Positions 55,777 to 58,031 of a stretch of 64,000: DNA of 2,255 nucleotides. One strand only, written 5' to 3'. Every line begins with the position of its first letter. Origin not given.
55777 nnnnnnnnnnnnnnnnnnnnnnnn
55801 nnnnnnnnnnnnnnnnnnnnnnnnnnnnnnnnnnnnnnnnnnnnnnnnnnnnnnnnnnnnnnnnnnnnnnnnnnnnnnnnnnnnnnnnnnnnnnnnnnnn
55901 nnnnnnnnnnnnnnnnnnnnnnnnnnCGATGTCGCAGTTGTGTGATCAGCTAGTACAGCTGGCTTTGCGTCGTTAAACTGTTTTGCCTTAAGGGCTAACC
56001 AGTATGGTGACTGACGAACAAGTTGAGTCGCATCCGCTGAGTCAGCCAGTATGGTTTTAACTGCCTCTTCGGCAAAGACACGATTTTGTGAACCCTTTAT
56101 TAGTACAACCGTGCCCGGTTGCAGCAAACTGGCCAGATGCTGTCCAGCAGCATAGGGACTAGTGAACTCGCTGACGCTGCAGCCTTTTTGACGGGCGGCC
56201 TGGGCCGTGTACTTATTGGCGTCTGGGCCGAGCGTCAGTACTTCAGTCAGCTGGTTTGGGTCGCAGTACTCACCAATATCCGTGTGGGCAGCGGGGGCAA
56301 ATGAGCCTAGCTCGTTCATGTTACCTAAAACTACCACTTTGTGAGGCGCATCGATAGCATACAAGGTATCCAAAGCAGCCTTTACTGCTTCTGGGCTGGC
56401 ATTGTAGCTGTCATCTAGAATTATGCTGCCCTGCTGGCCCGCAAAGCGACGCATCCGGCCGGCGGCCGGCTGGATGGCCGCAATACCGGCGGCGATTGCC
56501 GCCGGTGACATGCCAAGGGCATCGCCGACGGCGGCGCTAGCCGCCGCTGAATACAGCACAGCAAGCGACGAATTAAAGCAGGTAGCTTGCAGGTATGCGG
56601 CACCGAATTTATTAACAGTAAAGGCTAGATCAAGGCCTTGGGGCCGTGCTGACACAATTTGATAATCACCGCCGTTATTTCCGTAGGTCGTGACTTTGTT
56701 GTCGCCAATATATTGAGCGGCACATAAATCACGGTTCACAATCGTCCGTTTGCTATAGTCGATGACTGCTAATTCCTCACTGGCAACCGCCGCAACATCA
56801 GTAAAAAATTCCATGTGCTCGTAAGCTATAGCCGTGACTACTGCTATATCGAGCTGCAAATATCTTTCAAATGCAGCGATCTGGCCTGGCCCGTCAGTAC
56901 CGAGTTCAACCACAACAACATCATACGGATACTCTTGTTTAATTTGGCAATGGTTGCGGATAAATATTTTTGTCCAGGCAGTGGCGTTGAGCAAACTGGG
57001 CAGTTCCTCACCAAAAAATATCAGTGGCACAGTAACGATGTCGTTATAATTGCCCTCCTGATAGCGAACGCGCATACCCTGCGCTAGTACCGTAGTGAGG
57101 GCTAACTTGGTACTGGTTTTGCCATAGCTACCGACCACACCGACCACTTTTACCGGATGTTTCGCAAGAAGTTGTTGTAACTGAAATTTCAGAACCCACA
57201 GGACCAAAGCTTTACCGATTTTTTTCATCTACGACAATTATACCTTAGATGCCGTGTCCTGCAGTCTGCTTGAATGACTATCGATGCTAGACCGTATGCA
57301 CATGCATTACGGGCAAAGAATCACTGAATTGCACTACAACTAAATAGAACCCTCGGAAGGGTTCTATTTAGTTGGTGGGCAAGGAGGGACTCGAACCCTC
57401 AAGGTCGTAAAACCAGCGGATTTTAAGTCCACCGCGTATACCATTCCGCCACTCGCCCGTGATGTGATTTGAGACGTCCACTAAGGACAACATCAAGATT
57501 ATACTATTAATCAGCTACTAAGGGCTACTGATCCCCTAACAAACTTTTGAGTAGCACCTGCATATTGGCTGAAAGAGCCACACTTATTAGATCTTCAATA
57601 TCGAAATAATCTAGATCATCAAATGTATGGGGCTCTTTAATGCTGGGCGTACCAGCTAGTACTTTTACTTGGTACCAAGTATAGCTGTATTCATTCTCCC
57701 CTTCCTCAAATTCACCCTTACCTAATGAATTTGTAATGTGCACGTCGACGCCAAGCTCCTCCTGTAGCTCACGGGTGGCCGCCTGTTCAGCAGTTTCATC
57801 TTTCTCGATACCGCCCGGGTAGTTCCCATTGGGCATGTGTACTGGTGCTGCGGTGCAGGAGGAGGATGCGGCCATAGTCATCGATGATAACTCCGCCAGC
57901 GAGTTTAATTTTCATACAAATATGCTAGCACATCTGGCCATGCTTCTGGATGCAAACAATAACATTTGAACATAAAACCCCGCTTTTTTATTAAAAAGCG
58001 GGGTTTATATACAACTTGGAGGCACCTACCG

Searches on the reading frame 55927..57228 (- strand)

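Call 18: search_protein_families(library=pfam, proteins=[window:55927-57228:-], max_evalue=0.001)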
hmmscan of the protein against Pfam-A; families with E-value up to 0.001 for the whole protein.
window:55927-57228:- (434 aa): 2 families
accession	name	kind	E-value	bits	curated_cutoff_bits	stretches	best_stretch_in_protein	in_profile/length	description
PF02875.26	Mur_ligase_C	-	1.6e-18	68.2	28.4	1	257-380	1-126/127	Mur ligase, glutamate ligase domain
PF08245.18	Mur_ligase_M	-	2.7e-12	47.5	24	1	31-194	1-161/200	Mur ligase middle domain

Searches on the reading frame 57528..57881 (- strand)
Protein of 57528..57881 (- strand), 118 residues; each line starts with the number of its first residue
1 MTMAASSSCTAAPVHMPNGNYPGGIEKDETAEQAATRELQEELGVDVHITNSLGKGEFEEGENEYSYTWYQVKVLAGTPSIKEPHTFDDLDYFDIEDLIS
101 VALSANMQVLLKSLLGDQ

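Call 18: search_protein_families(library=pfam, proteins=[window:57528-57881:-], max_evalue=0.001)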
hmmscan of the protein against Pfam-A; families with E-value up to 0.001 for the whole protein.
window:57528-57881:- (118 aa): 1 family
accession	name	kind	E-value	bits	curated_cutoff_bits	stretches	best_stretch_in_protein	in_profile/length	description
PF00293.34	NUDIX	-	5.7e-13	49.5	21.1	1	23-101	36-119/134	NUDIX domain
